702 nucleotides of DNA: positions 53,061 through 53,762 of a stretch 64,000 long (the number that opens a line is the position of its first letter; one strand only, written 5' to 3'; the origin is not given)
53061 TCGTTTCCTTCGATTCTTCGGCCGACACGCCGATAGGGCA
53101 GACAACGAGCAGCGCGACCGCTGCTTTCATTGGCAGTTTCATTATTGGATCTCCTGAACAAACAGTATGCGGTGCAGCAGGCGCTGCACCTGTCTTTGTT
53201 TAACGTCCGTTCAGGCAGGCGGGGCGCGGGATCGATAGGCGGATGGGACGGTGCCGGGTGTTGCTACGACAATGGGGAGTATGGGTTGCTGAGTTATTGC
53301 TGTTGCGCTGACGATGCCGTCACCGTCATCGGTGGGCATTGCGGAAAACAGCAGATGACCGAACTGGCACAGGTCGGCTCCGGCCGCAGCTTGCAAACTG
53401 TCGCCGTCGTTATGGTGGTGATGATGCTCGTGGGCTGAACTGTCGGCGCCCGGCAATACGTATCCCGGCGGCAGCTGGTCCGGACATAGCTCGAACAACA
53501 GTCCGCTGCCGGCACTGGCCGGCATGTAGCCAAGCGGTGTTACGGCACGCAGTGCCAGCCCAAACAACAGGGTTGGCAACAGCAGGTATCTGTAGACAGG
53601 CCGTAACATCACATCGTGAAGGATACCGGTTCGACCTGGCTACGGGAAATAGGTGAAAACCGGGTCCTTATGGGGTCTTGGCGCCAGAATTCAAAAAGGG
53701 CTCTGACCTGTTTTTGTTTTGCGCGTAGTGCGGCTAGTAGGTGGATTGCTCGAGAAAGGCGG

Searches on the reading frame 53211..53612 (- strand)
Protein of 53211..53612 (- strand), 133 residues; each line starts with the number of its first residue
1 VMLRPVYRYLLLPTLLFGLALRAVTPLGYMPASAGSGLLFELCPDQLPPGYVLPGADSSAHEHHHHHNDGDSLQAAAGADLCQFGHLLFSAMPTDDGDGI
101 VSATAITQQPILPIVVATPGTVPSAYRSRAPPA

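Call 4: search_protein_families(library=pfam, proteins=[window:53211-53612:-], max_evalue=0.01)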
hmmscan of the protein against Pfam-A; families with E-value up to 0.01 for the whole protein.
window:53211-53612:- (133 aa): 1 family
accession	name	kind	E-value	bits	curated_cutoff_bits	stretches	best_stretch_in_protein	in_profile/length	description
PF11162.13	DUF2946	-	0.0019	19.4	23.7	1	29-132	21-117/117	Protein of unknown function (DUF2946)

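Call 5: search_protein_families(library=ncbifam, proteins=[window:53211-53612:-], max_evalue=0.01)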
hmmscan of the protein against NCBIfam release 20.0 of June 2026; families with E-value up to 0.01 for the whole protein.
window:53211-53612:- (133 aa): 0 families
